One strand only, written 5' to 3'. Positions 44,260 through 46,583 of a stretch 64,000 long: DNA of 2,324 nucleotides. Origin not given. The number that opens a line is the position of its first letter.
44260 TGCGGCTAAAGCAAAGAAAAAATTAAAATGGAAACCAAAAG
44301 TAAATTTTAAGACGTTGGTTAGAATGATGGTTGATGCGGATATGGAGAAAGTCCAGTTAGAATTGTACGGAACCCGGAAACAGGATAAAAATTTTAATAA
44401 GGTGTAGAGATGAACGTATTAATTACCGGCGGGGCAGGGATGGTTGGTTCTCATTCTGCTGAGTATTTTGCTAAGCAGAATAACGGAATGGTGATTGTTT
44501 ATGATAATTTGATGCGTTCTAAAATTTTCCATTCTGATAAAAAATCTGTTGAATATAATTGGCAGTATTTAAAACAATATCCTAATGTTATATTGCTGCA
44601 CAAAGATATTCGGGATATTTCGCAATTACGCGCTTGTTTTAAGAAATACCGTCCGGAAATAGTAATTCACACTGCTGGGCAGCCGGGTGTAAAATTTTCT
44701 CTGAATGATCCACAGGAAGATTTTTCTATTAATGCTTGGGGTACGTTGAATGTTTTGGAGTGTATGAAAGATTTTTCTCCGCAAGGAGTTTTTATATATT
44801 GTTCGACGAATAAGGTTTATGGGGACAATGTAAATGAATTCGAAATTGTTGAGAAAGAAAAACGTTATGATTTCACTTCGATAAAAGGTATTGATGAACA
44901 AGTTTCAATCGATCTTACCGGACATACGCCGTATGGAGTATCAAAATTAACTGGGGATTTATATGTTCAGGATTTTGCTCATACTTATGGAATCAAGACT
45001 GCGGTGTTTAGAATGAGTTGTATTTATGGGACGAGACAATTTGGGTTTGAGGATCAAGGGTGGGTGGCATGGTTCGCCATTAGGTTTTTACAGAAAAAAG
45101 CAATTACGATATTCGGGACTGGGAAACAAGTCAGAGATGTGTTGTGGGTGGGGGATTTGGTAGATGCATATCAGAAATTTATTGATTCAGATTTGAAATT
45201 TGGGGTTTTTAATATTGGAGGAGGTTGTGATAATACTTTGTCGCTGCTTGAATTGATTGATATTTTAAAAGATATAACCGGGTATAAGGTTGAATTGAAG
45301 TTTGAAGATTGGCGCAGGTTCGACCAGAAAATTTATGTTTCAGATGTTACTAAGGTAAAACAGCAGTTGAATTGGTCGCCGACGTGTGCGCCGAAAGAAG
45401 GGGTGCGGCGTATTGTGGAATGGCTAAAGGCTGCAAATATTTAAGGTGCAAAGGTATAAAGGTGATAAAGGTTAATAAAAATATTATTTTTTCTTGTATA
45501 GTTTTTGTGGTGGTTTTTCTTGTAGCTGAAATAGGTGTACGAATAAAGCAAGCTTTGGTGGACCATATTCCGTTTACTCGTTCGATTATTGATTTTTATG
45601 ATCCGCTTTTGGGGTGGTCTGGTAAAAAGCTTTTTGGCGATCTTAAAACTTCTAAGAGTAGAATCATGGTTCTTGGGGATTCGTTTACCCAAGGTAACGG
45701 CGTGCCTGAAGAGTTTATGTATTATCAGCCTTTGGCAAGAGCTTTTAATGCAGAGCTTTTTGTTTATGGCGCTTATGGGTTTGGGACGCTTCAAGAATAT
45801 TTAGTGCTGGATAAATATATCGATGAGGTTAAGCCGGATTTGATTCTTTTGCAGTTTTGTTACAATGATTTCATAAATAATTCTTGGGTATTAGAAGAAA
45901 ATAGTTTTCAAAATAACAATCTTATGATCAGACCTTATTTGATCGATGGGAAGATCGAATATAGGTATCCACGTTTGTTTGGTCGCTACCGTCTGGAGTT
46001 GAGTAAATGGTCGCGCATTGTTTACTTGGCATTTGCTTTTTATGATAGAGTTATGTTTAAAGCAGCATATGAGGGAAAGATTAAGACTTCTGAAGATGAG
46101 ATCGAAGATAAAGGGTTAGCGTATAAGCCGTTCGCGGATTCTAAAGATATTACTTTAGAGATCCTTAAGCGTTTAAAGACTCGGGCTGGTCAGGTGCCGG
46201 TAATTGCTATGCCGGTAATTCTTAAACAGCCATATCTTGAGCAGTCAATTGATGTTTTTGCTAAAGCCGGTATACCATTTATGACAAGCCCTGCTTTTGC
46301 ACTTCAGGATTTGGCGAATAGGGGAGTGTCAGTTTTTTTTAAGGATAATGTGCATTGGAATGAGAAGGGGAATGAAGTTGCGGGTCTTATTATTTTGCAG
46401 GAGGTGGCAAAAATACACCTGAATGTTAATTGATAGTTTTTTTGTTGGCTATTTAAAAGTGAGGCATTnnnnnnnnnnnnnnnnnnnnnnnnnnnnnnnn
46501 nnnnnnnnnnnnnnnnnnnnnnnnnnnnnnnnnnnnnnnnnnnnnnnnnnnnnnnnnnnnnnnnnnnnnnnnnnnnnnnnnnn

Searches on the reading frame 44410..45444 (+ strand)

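Call 5: search_protein_families(library=pfam, proteins=[window:44410-45444:+], max_evalue=0.01)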
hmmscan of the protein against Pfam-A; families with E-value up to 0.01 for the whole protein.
window:44410-45444:+ (344 aa): 7 families
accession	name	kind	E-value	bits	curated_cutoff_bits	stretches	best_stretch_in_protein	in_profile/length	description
PF01370.27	Epimerase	-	1.4e-46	159.3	20.9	1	3-270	1-240/240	NAD dependent epimerase/dehydratase family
PF16363.11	GDP_Man_Dehyd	-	2.5e-41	142.7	27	1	4-334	1-331/332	GDP-mannose 4,6 dehydratase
PF02719.21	Polysacc_synt_2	-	1.4e-11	44.6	20.2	1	3-136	1-131/293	Polysaccharide biosynthesis protein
PF04321.23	RmlD_sub_bind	-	2.6e-11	43.6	27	1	1-213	1-159/287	RmlD substrate binding domain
PF01073.25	3Beta_HSD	-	5.4e-10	39.2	22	1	4-151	1-135/280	3-beta hydroxysteroid dehydrogenase/isomerase family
PF07993.18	NAD_binding_4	-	1.9e-09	37.5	20.1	1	84-232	91-235/258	Male sterility protein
PF08659.16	KR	-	0.0019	18.6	22.6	1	3-132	3-136/180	KR domain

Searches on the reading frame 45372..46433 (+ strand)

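Call 5: search_protein_families(library=pfam, proteins=[window:45372-46433:+], max_evalue=0.01)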
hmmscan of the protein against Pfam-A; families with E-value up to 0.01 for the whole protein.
window:45372-46433:+ (353 aa): 3 families
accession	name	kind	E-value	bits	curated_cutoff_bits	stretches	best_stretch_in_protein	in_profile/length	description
PF00657.28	Lipase_GDSL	-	7.9e-08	33.1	23.6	1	98-180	1-101/208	GDSL-like Lipase/Acylhydrolase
PF13472.12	Lipase_GDSL_2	-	5.9e-07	30.6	32.9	1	100-198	1-88/178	GDSL-like Lipase/Acylhydrolase family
PF16822.11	ALGX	-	0.00018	21.7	26.5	0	289-346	75-131/268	SGNH hydrolase-like domain, acetyltransferase AlgX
